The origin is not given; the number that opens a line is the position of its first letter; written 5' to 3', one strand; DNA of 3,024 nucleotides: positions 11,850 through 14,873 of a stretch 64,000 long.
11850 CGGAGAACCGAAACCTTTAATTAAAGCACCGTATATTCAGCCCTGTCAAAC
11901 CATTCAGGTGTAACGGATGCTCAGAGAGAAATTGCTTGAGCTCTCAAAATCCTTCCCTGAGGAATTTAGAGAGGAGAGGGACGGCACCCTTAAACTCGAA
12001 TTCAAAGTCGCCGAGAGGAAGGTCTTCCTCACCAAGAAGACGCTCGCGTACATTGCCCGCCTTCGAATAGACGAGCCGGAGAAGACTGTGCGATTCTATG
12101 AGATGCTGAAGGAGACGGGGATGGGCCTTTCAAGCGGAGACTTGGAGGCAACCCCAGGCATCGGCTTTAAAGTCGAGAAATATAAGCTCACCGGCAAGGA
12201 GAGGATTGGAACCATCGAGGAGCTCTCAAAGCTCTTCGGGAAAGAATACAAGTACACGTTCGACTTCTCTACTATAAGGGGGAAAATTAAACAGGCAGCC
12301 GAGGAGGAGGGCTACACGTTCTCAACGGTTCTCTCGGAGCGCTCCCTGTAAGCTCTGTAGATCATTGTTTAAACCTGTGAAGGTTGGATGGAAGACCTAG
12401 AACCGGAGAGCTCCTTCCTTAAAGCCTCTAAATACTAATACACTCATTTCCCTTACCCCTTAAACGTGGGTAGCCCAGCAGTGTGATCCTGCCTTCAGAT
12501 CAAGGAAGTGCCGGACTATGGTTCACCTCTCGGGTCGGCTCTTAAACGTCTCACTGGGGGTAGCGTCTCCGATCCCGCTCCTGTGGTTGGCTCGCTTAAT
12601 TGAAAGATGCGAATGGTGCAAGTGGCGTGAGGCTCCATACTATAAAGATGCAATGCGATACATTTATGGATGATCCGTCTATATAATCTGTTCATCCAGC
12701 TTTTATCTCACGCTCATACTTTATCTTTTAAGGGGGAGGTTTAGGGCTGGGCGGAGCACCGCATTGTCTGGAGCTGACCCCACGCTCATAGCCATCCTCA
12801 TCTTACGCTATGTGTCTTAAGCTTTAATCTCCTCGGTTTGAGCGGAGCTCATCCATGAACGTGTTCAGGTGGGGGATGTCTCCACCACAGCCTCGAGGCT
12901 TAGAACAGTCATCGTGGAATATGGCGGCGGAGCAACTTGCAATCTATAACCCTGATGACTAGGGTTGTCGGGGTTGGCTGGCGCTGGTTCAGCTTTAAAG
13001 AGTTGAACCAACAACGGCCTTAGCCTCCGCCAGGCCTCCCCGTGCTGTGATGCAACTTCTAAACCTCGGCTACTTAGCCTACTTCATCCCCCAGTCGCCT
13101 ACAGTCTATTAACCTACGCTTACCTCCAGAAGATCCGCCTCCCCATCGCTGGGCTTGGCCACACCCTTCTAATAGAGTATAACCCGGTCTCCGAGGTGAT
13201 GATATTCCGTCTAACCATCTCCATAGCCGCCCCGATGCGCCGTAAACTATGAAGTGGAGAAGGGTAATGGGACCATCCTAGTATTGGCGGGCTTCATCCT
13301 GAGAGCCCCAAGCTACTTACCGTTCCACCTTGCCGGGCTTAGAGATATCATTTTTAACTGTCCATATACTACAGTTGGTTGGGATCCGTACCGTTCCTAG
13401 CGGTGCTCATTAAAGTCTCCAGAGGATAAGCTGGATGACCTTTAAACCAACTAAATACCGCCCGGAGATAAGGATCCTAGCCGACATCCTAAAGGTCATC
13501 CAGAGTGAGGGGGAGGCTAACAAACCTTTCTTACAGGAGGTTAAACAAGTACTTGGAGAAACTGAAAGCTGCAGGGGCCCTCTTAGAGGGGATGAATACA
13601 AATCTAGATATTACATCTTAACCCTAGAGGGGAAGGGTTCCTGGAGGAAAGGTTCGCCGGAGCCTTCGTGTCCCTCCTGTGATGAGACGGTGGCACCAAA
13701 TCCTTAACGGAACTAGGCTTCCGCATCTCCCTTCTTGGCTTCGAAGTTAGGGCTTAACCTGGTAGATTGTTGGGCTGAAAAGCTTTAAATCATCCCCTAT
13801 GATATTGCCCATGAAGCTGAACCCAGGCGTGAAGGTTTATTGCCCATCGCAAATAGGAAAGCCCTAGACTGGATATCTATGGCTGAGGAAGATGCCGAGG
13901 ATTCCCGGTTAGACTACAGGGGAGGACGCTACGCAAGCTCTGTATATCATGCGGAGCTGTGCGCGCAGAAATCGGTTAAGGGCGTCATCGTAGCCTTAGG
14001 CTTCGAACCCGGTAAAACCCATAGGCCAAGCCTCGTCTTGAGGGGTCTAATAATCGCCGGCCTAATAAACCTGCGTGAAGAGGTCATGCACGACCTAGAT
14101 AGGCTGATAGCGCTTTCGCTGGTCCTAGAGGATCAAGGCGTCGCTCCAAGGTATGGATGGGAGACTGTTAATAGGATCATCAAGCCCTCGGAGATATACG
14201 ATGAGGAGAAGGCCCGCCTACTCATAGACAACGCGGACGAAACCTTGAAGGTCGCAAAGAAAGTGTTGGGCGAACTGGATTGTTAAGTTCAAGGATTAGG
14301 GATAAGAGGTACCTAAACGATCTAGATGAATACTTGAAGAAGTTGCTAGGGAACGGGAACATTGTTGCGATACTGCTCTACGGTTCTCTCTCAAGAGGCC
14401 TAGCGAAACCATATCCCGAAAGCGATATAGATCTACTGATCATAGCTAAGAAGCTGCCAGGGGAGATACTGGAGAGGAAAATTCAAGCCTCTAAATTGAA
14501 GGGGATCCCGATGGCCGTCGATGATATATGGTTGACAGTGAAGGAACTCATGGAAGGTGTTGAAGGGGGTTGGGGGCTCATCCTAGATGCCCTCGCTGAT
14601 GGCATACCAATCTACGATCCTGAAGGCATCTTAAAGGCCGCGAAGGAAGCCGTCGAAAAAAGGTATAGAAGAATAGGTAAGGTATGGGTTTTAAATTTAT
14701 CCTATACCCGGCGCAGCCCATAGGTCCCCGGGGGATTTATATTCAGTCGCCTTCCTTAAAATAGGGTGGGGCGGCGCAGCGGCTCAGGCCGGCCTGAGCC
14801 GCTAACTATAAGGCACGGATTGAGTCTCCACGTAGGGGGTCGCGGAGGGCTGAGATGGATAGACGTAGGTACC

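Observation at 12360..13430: About 1 kb with no ORF of 60 codons or more on any strand inside a cluster of hypotheticals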

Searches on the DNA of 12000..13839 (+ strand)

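Call 5: search_rna_families(source=window, start=12000, end=13800, threshold=evalue, max_evalue=10, show_alignments=3)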
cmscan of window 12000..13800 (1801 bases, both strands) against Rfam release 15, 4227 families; matches with E-value up to 10: 1.
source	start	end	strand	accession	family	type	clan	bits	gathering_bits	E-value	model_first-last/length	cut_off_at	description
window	13060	13091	-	RF01124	sR36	Gene; snRNA; snoRNA; CD-box;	-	15.1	55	0.84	1-55/55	no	Small nucleolar RNA sR36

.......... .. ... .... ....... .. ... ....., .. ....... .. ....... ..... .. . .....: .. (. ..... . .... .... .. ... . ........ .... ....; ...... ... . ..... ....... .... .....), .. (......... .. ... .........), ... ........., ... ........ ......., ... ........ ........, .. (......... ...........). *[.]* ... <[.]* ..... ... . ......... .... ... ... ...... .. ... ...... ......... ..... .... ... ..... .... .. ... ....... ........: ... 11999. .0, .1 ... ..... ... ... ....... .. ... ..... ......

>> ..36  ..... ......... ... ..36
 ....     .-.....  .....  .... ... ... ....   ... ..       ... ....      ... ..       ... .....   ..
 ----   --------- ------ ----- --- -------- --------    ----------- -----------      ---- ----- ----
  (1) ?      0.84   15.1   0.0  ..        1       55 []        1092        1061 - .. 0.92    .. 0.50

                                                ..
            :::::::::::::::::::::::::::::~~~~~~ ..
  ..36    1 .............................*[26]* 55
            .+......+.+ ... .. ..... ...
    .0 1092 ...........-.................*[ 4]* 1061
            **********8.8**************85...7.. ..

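Call 44: search_dna_similar(query=window:12352-13839:+, collection=phages, mode=distant, max_evalue=0.01)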
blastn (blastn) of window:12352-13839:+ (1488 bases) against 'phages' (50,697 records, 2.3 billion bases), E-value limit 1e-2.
No match.

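Call 45: search_dna_similar(query=window:12352-13839:+, collection=plasmids, mode=distant, max_evalue=0.01)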
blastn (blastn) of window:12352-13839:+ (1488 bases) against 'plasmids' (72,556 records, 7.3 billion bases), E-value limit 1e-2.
No match.

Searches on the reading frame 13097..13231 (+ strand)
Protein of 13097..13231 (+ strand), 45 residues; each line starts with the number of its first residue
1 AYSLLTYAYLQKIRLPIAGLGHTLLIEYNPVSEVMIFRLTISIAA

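Call 94: search_protein_representatives(protein=window:13097-13231:+)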
Query: 45 residues. Proteins with E-value up to 0.001 (for the whole library): 1; up to 1e-10: 0; up to 1e-30: 0. The best 1 are listed.
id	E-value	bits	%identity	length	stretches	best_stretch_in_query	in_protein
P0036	3.3e-05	39.3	37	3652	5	6-36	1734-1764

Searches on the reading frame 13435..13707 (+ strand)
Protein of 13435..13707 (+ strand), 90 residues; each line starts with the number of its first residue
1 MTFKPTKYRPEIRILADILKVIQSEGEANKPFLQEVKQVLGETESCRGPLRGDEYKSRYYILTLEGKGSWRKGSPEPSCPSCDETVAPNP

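Call 10: search_protein_families(library=pfam, proteins=[window:13435-13707:+], max_evalue=0.01)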
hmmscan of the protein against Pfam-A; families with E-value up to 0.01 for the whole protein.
window:13435-13707:+ (90 aa): 0 families

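Call 18: find_encoding_contigs(protein=window:13435-13704:+, flank=10000, max_places=10)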
Protein window:13435-13704:+ (90 aa): 3 contigs read that carry it; 3 places shown.
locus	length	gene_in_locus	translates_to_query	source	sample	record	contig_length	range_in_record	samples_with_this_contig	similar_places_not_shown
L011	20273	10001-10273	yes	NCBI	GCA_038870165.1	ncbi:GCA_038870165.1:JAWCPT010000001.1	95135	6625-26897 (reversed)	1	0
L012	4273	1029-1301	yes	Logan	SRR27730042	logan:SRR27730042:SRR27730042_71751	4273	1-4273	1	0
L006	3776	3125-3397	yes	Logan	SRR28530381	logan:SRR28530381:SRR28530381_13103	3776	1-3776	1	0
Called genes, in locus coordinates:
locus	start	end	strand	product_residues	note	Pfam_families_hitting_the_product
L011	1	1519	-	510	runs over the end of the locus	PF00370:FGGY_N, PF02782:FGGY_C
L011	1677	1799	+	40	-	-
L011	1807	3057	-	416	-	-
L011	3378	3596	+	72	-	-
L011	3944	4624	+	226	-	-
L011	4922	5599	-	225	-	PF00578:AhpC-TSA, PF08534:Redoxin, PF10417:1-cysPrx_C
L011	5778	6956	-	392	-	PF07690:MFS_1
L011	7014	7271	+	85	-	-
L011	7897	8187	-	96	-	-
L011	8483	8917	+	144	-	-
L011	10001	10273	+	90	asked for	-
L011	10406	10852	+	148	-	PF05168:HEPN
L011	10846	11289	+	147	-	PF01909:NTP_transf_2 (weak), PF18765:Polbeta (weak)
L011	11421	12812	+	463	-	PF01547:SBP_bac_1, PF13416:SBP_bac_8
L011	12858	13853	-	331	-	PF00296:Bac_luciferase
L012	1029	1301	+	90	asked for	-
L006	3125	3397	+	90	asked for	-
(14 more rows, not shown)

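Call 32: find_homologous_proteins(query=window:13435-13704:+, max_evalue=0.01)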
Query window:13435-13704:+ (90 aa): 1 proteins with E <= 0.01 among 2 candidates.
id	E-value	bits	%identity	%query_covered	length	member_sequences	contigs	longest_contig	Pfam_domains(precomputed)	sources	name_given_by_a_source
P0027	8.1e-55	201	100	100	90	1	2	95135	-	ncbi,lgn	ncbi:MAG: hypothetical protein QXV77_00075 [Candidatus Bathyarchaeia archaeon]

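Call 40: search_protein_families(library=pfam, max_evalue=10, proteins=[window:13435-13704:+])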
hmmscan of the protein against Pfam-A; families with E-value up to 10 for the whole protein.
seq(90 aa): 0 families

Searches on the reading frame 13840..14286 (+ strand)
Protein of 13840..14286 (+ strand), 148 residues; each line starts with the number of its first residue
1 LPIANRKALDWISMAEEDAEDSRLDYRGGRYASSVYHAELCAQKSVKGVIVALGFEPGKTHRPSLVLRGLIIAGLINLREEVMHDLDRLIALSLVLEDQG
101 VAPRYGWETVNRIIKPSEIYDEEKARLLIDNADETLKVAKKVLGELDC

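Call 10: search_protein_families(library=pfam, proteins=[window:13840-14286:+], max_evalue=0.01)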
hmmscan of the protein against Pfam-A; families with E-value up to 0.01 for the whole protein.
window:13840-14286:+ (148 aa): 1 family
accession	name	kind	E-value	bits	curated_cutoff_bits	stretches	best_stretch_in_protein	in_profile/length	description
PF05168.19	HEPN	-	2.6e-16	60.3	22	1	9-141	2-116/117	HEPN domain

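Call 79: search_protein_families(library=ncbifam, max_evalue=0.01, proteins=[window:13840-14283:+])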
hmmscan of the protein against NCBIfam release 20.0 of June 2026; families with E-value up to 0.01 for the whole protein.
window:13840-14283:+ (148 aa): 0 families

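Call 84: search_protein_families(library=padloc, max_evalue=0.01, proteins=[window:13840-14283:+])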
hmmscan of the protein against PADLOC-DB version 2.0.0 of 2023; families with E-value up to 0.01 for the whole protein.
window:13840-14283:+ (148 aa): 0 families

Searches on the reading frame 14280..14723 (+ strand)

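Call 10: search_protein_families(library=pfam, proteins=[window:14280-14723:+], max_evalue=0.01)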
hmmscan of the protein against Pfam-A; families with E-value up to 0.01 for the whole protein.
window:14280-14723:+ (147 aa): 2 families
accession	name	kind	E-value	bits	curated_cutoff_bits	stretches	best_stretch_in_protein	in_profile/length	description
PF01909.29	NTP_transf_2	-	5.8e-07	30.3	21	1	17-69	6-56/93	Nucleotidyltransferase domain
PF18765.7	Polbeta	-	2.8e-06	27.8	26.9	1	20-68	4-51/93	Polymerase beta, Nucleotidyltransferase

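Call 79: search_protein_families(library=ncbifam, max_evalue=0.01, proteins=[window:14280-14720:+])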
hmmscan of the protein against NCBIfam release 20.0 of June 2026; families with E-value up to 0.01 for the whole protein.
window:14280-14720:+ (147 aa): 8 families
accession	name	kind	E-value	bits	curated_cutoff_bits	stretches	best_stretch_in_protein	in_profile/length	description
NF033061.1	ANT_4p_I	equivalog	3.9e-06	26.6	350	1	18-127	21-126/253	ANT(4')-I family aminoglycoside nucleotidyltransferase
NF051895.1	anti_phage_HalB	equivalog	9.8e-05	22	190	1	30-127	1-85/211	anti-phage Hailong system nucleotidyltransferase HalB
NF033220.1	ANT_3pp_II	equivalog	0.00021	20.8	400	1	11-59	6-51/258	ANT(3'')-II family aminoglycoside nucleotidyltransferase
NF000079.1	ANT_4p_Ib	exception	0.00024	20.8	500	1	16-127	22-129/256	aminoglycoside O-nucleotidyltransferase ANT(4')-Ib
NF012212.1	ANT_9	subfamily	0.00051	19.4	340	1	18-75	12-65/249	aminoglycoside nucleotidyltransferase ANT(9)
NF047752.1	MntA_antitoxin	equivalog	0.0007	19.4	60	1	26-60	5-38/106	type VII toxin-antitoxin system MntA family adenylyltransferase antitoxin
NF010309.0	PRK13746.1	subfamily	0.0079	15.5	193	1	21-63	22-61/263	aminoglycoside adenylyltransferase family protein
NF053581.1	ANT_3pp_Ic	exception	0.0083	15.7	545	1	18-57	19-55/265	aminoglycoside nucleotidyltransferase ANT(3'')-Ic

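Call 84: search_protein_families(library=padloc, max_evalue=0.01, proteins=[window:14280-14720:+])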
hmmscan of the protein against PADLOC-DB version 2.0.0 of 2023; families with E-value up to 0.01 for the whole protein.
window:14280-14720:+ (147 aa): 7 families
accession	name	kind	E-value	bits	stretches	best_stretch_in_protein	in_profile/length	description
PDLC04903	PDC-S09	-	2.7e-07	28.9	1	10-58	9-54/108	-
PDLC04907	PDC-S09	-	0.00012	20.2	1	8-69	7-66/114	-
PDLC04368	PDC-M05A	-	0.00032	18.6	1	26-60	105-137/201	-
PDLC04902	PDC-S09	-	0.00035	18.8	1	18-57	11-48/97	-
PDLC04906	PDC-S09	-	0.0012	17.2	1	11-56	7-50/98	-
PDLC04904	PDC-S09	-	0.0013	16.9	1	11-56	8-51/104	-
PDLC04369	PDC-M05A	-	0.007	14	1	7-59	87-132/201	-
